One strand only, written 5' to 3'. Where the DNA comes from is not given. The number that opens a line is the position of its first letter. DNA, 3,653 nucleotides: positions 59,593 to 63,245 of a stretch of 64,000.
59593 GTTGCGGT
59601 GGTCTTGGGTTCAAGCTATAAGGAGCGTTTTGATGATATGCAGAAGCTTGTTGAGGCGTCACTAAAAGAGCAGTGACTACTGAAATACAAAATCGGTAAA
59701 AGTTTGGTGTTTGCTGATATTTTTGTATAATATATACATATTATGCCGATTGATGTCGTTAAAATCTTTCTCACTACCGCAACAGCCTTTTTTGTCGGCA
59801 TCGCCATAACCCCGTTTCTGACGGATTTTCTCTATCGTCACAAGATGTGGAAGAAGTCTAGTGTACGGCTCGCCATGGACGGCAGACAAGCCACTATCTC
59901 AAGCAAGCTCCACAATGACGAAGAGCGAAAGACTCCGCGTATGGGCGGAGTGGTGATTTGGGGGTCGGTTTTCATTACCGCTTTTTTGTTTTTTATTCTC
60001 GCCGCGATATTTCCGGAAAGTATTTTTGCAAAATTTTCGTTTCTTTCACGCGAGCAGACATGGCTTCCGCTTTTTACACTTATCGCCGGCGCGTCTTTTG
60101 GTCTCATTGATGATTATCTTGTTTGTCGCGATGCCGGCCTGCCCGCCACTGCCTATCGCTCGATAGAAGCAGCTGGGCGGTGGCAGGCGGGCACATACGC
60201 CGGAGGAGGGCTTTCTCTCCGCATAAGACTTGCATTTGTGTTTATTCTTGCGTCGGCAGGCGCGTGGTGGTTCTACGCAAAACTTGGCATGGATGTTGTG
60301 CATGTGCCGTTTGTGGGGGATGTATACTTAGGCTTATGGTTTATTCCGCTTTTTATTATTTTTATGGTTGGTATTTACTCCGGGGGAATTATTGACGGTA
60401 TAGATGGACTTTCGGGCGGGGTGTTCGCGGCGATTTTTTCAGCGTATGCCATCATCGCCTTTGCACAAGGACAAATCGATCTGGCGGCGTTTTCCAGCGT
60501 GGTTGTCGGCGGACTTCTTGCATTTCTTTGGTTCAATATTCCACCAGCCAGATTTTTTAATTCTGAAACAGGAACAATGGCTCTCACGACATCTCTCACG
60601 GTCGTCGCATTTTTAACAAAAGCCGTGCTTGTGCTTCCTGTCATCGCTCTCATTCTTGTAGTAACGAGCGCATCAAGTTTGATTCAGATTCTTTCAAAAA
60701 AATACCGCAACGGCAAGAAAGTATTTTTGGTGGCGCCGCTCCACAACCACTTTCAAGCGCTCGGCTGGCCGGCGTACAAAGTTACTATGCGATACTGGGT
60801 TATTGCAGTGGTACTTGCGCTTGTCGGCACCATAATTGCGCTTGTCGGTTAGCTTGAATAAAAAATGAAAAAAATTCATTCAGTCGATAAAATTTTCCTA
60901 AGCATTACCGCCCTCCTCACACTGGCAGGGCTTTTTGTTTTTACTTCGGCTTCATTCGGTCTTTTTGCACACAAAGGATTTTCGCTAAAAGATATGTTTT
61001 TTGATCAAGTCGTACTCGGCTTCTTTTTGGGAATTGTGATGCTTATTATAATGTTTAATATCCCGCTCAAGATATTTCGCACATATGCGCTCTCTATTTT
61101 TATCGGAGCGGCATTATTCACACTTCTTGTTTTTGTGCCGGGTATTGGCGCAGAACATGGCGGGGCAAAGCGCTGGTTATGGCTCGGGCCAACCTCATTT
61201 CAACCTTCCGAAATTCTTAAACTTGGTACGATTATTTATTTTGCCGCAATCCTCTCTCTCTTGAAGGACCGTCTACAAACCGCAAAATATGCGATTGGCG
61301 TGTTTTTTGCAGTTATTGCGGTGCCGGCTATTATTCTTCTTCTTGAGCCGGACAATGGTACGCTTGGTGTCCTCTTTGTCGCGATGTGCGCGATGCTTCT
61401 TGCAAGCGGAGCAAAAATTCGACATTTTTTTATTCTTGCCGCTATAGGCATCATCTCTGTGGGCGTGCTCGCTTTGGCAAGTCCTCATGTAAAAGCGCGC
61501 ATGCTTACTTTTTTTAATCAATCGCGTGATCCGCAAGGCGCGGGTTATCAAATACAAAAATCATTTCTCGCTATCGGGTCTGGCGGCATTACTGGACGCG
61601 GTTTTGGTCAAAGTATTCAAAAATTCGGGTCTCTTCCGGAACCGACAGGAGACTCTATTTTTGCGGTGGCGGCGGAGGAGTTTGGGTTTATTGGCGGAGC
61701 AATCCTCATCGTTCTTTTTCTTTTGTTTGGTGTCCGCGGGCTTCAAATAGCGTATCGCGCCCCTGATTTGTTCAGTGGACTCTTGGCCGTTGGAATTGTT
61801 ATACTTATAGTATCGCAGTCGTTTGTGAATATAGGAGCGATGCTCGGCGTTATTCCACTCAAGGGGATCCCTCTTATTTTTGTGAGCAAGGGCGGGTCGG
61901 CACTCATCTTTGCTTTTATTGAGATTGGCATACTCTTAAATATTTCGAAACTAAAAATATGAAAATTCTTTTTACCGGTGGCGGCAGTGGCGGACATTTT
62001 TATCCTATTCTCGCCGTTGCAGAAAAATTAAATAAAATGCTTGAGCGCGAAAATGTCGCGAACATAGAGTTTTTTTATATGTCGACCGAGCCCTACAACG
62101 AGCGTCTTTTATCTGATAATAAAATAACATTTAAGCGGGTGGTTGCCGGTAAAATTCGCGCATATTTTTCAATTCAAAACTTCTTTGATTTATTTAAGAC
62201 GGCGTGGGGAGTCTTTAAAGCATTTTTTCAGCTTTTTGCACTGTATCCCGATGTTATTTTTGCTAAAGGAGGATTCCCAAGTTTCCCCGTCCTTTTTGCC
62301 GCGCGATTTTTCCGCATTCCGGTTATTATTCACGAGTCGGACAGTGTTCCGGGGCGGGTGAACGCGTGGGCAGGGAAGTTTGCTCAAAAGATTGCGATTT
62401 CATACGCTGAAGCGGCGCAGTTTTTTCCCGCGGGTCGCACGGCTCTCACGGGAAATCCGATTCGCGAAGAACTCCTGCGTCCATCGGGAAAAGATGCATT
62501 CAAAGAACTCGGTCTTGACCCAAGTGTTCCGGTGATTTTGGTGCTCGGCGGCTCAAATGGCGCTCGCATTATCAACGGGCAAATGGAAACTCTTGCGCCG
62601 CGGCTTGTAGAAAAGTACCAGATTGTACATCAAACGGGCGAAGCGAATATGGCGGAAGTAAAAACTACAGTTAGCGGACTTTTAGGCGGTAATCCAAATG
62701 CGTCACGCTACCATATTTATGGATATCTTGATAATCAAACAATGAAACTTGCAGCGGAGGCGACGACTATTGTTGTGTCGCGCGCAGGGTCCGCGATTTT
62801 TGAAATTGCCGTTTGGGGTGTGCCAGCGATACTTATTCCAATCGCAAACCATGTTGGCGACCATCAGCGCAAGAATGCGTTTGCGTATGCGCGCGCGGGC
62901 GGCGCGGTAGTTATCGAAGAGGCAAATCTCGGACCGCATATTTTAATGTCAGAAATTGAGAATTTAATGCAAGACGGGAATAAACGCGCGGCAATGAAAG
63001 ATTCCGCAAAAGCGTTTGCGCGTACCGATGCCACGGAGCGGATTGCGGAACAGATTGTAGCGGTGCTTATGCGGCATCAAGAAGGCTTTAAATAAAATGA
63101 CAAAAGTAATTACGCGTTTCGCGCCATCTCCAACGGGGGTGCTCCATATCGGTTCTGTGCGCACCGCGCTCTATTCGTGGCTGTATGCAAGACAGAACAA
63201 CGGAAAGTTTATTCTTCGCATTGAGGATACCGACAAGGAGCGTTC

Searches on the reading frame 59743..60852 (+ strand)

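Call 62: search_protein_families(library=pfam, proteins=[window:59743-60852:+], max_evalue=0.0001)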
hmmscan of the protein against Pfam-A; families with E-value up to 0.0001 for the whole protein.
window:59743-60852:+ (369 aa): 1 family
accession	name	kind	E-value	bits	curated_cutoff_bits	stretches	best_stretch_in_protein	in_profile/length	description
PF00953.26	Glycos_transf_4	-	2e-17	64.1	27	1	111-290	6-157/160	Glycosyl transferase family 4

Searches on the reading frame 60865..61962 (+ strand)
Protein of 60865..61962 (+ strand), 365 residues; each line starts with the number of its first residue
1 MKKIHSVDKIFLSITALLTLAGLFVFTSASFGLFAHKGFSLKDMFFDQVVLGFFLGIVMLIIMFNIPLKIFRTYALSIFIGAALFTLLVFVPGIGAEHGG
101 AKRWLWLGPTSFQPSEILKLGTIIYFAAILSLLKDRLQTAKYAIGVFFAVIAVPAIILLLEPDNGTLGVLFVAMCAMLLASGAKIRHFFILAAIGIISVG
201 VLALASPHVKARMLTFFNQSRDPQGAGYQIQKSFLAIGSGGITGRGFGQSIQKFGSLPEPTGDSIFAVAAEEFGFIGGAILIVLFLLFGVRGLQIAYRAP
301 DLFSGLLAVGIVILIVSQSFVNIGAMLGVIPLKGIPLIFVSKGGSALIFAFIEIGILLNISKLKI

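Call 62: search_protein_families(library=pfam, proteins=[window:60865-61962:+], max_evalue=0.0001)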
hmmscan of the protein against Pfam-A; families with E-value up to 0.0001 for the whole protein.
window:60865-61962:+ (365 aa): 1 family
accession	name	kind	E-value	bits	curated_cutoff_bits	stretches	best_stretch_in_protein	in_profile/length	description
PF01098.24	FTSW_RODA_SPOVE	-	3.8e-90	302.9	26.4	1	11-362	4-352/356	Cell cycle protein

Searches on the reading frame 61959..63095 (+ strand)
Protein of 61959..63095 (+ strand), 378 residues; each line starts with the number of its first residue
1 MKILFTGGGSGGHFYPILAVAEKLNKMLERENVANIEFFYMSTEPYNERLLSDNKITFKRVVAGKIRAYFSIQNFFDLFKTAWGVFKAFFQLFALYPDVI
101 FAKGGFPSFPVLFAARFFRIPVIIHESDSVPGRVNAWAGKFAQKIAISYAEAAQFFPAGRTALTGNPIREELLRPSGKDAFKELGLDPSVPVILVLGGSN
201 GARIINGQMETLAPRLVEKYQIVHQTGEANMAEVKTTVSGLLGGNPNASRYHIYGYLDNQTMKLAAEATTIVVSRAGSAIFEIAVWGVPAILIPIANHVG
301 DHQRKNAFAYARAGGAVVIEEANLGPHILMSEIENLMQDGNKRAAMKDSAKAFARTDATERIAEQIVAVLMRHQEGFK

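Call 62: search_protein_families(library=pfam, proteins=[window:61959-63095:+], max_evalue=0.0001)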
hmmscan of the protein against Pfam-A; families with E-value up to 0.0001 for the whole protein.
window:61959-63095:+ (378 aa): 2 families
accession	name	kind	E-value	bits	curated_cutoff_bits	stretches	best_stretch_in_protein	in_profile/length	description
PF04101.22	Glyco_tran_28_C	-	2.1e-32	112.9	22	1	192-361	1-165/166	Glycosyltransferase family 28 C-terminal domain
PF03033.26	Glyco_transf_28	-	3.8e-30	105.2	26.2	1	3-147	1-139/139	Glycosyltransferase family 28 N-terminal domain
